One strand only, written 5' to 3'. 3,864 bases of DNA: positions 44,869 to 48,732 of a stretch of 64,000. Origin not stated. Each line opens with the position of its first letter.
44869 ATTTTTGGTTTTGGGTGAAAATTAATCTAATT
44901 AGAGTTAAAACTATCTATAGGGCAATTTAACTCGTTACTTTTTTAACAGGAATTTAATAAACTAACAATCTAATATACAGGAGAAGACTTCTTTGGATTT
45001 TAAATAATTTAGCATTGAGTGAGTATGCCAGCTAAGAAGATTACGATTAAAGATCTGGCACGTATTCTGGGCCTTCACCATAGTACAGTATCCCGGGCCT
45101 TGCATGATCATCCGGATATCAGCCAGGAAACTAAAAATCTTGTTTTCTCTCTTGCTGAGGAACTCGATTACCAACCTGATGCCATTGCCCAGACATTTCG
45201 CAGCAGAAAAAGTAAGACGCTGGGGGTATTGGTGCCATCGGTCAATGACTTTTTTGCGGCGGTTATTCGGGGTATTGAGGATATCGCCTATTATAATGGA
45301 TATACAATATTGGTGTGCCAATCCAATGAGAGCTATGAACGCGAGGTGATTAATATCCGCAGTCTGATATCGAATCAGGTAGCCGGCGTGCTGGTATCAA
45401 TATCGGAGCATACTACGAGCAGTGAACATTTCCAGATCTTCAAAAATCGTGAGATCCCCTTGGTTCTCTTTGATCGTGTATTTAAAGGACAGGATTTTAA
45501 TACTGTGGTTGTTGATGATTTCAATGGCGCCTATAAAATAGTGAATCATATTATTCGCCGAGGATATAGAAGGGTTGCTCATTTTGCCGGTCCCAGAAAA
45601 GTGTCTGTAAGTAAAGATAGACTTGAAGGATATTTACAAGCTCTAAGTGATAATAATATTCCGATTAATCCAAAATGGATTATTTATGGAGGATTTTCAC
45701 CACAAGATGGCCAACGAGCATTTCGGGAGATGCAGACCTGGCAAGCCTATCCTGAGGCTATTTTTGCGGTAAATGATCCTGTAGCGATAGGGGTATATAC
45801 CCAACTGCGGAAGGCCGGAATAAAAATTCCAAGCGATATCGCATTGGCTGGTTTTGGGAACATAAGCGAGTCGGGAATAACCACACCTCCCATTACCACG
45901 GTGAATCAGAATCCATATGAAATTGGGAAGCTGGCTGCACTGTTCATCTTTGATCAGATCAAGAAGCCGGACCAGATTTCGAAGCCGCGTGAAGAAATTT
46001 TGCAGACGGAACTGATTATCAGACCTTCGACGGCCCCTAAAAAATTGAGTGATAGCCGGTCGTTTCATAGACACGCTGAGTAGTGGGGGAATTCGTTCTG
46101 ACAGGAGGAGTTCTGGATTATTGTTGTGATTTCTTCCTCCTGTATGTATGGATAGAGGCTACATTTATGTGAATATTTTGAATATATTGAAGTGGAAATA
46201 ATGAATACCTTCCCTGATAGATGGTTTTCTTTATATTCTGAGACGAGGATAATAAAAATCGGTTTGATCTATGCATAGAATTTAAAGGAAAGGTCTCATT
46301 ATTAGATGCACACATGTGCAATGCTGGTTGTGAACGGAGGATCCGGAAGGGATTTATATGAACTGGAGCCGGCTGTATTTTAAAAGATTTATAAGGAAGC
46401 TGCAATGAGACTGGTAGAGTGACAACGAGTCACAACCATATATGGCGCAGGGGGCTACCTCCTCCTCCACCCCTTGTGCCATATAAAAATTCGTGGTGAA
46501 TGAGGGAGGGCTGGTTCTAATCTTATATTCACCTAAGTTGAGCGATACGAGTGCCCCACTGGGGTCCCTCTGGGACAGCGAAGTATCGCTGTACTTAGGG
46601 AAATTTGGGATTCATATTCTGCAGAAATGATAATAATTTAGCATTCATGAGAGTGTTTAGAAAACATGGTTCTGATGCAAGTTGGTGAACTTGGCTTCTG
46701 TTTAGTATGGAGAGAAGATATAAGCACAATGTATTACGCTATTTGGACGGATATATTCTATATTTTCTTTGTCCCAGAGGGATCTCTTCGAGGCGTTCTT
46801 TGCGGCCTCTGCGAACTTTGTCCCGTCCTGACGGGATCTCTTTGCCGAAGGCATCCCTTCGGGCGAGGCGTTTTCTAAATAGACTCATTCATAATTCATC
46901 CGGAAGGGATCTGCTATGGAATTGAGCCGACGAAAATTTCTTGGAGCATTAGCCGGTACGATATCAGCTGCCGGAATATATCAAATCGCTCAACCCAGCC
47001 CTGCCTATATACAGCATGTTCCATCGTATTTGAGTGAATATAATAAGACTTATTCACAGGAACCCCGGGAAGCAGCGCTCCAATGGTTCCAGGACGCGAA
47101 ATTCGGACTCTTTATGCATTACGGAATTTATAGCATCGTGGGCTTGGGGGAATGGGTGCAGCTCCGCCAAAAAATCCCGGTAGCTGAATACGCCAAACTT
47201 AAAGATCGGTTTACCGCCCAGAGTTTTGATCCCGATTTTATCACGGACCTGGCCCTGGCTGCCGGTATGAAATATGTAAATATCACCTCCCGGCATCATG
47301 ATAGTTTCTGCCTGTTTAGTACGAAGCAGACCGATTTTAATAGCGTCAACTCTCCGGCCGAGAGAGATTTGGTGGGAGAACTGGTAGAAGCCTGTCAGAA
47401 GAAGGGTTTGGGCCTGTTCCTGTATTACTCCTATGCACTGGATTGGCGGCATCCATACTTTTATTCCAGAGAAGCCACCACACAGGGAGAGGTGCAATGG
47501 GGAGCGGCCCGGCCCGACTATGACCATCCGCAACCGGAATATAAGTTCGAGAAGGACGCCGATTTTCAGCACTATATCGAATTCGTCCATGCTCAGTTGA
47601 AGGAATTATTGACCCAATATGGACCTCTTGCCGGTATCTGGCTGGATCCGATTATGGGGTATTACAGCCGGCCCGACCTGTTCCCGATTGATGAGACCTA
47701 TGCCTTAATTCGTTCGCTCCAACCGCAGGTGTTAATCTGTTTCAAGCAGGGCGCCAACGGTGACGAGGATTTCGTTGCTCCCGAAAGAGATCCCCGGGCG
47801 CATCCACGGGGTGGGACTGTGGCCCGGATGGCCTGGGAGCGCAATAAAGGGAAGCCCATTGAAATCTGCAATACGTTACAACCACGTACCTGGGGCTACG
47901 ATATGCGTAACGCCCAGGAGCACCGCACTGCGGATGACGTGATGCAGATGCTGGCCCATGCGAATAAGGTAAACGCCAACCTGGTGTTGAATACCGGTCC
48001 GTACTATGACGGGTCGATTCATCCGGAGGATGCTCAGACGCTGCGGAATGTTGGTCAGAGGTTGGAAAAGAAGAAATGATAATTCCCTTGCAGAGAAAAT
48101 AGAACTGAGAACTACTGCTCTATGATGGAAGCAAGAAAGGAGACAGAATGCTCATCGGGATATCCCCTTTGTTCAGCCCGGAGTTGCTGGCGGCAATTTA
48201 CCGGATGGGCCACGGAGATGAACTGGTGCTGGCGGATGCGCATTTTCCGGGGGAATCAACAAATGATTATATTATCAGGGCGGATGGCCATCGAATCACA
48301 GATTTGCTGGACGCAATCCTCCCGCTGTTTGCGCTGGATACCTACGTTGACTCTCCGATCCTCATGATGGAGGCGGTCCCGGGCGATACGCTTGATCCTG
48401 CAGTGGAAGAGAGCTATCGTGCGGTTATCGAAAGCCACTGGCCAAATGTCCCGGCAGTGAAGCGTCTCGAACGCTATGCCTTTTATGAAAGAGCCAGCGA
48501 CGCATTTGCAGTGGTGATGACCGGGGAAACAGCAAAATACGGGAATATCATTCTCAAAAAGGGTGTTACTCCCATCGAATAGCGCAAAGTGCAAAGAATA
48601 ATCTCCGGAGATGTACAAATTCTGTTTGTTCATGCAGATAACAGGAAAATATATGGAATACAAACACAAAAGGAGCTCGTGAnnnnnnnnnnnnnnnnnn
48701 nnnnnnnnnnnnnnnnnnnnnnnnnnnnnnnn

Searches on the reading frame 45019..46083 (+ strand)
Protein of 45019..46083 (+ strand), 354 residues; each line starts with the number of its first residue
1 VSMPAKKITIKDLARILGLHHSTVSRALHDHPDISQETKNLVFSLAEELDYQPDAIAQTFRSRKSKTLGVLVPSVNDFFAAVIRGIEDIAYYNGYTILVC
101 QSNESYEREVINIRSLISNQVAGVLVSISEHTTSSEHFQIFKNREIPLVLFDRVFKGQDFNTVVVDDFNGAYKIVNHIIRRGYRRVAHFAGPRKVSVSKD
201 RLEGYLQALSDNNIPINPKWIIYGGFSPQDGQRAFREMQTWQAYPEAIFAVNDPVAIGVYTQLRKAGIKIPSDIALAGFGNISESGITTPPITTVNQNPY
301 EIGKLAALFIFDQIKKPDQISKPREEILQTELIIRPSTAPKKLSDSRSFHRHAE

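Call 20: search_protein_families(library=pfam, proteins=[window:45019-46083:+])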
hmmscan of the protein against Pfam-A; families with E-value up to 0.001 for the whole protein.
window:45019-46083:+ (354 aa): 4 families
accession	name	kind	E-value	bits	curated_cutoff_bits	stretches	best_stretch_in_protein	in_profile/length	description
PF13377.12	Peripla_BP_3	-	2.6e-30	106.1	26.5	1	175-338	1-167/167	Periplasmic binding protein-like domain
PF00532.27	Peripla_BP_1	-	2.7e-26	93.1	22.2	1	66-320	2-265/281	Periplasmic binding proteins and sugar binding domain of LacI family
PF13407.12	Peripla_BP_4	-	3.6e-19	69.8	35.1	1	70-315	3-255/258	Periplasmic binding protein domain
PF00356.27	LacI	-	1.5e-10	41.1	27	1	9-54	1-46/46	Bacterial regulatory proteins, lacI family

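Call 32: find_homologous_proteins(query=window:45019-46083:+, max_evalue=1e-60)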
Query window:45019-46083:+ (354 aa): 2583 proteins with E <= 1e-60 among 6102 candidates; the best 120 are listed.
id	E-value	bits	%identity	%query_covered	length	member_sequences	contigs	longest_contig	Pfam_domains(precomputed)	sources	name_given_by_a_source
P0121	8.9e-232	786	100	99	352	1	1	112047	PF13377.13,PF00532.28,PF00356.28,PF13407.13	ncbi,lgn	-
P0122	8.0e-145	500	66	95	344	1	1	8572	PF13377.13,PF00532.28,PF00356.28,PF13407.13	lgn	-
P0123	1.4e-140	486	63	96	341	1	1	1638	PF13377.13,PF00532.28,PF00356.28,PF13407.13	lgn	-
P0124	3.4e-137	475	62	96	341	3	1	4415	PF13377.13,PF00532.28,PF00356.28,PF13407.13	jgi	-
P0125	9.0e-112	392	52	94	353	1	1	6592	PF13377.13,PF00532.28,PF00356.28,PF13407.13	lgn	-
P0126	9.6e-112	391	53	94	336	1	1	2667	PF13377.13,PF00532.28,PF00356.28,PF13407.13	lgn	-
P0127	1.2e-111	391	54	95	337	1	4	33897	PF13377.13,PF00532.28,PF00356.28,PF13407.13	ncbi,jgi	-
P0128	3.0e-111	390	54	95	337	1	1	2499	PF13377.13,PF00532.28,PF00356.28,PF13407.13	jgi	-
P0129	5.2e-111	389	54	95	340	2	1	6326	PF13377.13,PF00532.28,PF00356.28,PF13407.13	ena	-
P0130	1.8e-110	387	54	94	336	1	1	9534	PF13377.13,PF00532.28,PF00356.28,PF13407.13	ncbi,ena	-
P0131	1.9e-110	387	53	95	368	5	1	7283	PF13377.13,PF00532.28,PF00356.28,PF13407.13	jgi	-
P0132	8.9e-110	385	52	94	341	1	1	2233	PF13377.13,PF00532.28,PF00356.28,PF13407.13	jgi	jgi:DNA-binding LacI/PurR family transcriptional regulator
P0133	1.6e-109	384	52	95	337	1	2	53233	PF13377.13,PF00532.28,PF00356.28,PF13407.13,PF13936.13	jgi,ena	-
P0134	3.1e-109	383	53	93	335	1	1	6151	PF13377.13,PF00532.28,PF00356.28,PF13407.13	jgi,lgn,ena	jgi:DNA-binding LacI/PurR family transcriptional regulator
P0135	4.1e-109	383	51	95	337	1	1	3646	PF13377.13,PF00532.28,PF00356.28,PF13407.13,PF13936.13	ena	-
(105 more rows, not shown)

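Call 49: find_encoding_contigs(protein=P0121, flank=10000, max_places=5)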
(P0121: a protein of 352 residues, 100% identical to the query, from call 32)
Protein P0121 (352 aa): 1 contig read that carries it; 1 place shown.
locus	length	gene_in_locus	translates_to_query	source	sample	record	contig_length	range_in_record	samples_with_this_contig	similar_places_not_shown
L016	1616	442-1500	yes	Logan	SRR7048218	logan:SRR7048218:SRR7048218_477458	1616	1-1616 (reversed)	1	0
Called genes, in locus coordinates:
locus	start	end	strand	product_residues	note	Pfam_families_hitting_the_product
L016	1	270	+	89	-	?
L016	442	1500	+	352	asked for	PF00356:LacI, PF00532:Peripla_BP_1, PF13407:Peripla_BP_4, PF13377:Peripla_BP_3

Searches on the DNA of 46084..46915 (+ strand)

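Call 56: search_dna_similar(query=window:46640-46895:+, collection=plasmids, mode=distant, max_evalue=0.1, max_rows=10)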
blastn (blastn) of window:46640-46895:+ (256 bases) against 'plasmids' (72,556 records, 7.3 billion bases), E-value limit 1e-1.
No match.
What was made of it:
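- Tried and rejected: BLASTN (blastn mode, 'distant' setting) of copy 2 against 72,556 plasmids gave no match (call 56).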

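Call 73: search_rna_families(source=window, start=46084, end=46915, threshold=evalue, max_evalue=1)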
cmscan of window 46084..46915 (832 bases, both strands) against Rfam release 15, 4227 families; matches with E-value up to 1: 0.
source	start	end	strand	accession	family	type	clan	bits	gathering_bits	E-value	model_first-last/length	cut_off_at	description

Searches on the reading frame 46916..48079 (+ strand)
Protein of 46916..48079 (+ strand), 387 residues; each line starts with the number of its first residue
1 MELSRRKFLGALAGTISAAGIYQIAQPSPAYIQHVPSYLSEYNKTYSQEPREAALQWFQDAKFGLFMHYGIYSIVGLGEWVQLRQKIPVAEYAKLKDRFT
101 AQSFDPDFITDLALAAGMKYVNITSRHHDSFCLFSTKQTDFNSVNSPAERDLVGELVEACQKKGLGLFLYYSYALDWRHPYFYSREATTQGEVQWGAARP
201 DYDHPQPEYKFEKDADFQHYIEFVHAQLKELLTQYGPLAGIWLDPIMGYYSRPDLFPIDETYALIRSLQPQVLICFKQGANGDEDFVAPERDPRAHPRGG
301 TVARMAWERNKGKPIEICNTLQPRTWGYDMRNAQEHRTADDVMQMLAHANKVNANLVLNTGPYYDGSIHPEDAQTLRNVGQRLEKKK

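Call 17: find_encoding_contigs(protein=window:46916-48079:+, flank=10000, max_places=6)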
Protein window:46916-48079:+ (387 aa): no gene with exactly this product is on record in the collection.

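Call 20: search_protein_families(library=pfam, proteins=[window:46916-48079:+])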
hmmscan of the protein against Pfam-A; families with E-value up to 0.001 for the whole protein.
window:46916-48079:+ (387 aa): 2 families
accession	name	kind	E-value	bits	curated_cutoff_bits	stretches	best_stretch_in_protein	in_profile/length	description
PF01120.23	Alpha_L_fucos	-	1.5e-68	232.2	25.2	1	40-385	12-342/345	Alpha-L-fucosidase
PF14871.12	GHL6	-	2.5e-06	28.2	35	1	113-244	9-131/132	Hypothetical glycosyl hydrolase 6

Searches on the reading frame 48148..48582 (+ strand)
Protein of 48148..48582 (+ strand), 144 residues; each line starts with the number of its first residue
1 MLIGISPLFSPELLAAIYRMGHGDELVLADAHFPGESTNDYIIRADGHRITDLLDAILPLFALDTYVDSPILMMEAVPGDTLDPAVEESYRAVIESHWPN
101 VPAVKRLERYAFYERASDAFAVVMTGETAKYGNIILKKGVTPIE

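Call 61: search_protein_families(library=pfam, max_evalue=0.00001, proteins=[window:48148-48582:+])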
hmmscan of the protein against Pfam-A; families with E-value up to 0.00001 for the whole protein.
window:48148-48582:+ (144 aa): 1 family
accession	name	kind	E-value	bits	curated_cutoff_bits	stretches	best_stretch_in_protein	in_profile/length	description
PF05025.18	RbsD_FucU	-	1.3e-40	139.4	25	1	4-141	2-138/138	RbsD / FucU transport protein family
